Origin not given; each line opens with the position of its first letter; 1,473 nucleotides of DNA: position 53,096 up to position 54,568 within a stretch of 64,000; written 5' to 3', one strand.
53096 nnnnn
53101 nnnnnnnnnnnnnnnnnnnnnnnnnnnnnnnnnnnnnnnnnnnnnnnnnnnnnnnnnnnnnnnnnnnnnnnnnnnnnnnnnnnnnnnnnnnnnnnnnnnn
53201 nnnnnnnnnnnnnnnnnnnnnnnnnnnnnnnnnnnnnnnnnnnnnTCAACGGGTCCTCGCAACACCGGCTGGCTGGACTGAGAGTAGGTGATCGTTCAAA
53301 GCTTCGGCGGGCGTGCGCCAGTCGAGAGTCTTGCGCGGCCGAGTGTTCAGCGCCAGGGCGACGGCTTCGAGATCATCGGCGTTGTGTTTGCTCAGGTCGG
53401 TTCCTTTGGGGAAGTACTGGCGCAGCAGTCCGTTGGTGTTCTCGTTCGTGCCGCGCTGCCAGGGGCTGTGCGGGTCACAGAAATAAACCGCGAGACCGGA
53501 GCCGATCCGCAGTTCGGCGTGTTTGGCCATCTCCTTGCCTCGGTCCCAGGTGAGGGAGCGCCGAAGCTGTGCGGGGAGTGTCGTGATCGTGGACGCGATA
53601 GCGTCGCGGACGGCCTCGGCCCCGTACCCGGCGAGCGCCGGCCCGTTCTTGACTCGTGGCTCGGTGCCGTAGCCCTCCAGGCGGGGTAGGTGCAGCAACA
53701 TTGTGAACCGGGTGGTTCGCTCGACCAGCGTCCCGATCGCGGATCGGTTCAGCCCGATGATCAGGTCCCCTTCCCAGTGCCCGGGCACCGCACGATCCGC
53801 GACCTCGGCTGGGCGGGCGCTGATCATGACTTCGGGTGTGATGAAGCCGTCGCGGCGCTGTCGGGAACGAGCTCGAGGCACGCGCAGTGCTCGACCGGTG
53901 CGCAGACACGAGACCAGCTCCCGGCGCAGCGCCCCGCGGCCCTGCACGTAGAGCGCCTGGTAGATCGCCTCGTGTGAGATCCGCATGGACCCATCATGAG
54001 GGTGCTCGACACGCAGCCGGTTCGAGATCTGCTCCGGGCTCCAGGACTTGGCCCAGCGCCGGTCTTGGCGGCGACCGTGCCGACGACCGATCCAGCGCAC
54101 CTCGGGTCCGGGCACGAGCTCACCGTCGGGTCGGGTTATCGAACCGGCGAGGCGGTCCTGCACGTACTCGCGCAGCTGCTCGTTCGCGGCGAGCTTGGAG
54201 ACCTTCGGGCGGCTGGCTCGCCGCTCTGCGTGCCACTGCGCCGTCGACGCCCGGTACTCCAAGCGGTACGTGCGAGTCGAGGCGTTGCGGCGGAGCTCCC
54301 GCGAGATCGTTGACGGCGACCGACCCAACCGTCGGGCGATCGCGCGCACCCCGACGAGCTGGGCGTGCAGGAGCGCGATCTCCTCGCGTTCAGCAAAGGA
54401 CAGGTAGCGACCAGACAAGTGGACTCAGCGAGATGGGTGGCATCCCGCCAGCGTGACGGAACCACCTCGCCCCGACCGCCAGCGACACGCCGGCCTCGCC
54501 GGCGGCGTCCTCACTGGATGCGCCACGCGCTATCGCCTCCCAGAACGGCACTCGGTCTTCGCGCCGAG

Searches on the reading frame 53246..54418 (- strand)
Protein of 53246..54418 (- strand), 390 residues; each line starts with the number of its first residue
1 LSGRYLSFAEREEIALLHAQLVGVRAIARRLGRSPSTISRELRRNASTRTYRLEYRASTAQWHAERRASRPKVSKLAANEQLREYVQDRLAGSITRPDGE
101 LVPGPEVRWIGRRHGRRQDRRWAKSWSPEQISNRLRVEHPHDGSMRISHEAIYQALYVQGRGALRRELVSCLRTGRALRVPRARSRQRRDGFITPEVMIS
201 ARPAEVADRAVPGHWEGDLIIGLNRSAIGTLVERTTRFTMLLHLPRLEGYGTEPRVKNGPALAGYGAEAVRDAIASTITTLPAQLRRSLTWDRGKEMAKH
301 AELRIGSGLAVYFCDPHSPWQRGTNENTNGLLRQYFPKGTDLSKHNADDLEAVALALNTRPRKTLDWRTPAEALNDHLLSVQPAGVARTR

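Call 4: search_protein_families(library=pfam, proteins=[window:53246-54418:-], max_evalue=0.1)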
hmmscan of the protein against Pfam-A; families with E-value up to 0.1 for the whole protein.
window:53246-54418:- (390 aa): 7 families
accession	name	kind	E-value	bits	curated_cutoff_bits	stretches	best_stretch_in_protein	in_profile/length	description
PF13936.12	HTH_38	-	4.2e-20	71.7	27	1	2-45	1-44/44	Helix-turn-helix domain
PF13384.12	HTH_23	-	2.1e-06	27.8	24.6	1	8-45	4-42/50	Homeodomain-like domain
PF00665.32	rve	-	6.2e-05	23.6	32.6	1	270-319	51-102/102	Integrase core domain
PF13518.12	HTH_28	-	0.00052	20.5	25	1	10-44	1-35/52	Helix-turn-helix domain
PF13551.12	HTH_29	-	0.0052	17.3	28.1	1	13-44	3-35/64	Winged helix-turn helix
PF18024.7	HTH_50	-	0.031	14.4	27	1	5-44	7-46/50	Helix-turn-helix domain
PF13683.12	rve_3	-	0.059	13.6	26.5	1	312-370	6-67/67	Integrase core domain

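Call 5: search_protein_families(library=ncbifam, proteins=[window:53246-54418:-], max_evalue=0.1)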
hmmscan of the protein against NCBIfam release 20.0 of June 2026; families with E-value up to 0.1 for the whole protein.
window:53246-54418:- (390 aa): 5 families
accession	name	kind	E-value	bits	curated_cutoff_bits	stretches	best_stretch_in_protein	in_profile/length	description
NF033563.0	transpos_IS30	equivalog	6.5e-77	258.8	80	2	122-363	50-267/267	IS30 family transposase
NF033546.1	transpos_IS21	equivalog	1.5e-07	31.2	160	2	303-375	208-283/294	IS21 family transposase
NF033577.2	transpos_IS481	equivalog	9.3e-05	22.1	224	1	266-373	170-283/284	IS481 family transposase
TIGR01884.1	cas_HTH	subfamily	0.046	13.1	60.2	1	22-43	157-178/202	CRISPR-associated CARF protein Csa3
NF033545.0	transpos_IS630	equivalog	0.076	12.4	100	0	11-87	2-70/299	IS630 family transposase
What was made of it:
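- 53246..54686 (-): IS30-family insertion sequence (390-aa transposase at 53246..54418) with 21-nt terminal inverted repeats, 200 bp upstream of the fusion gene. NCBIfam transpos_IS30, 259 bits (call 5).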
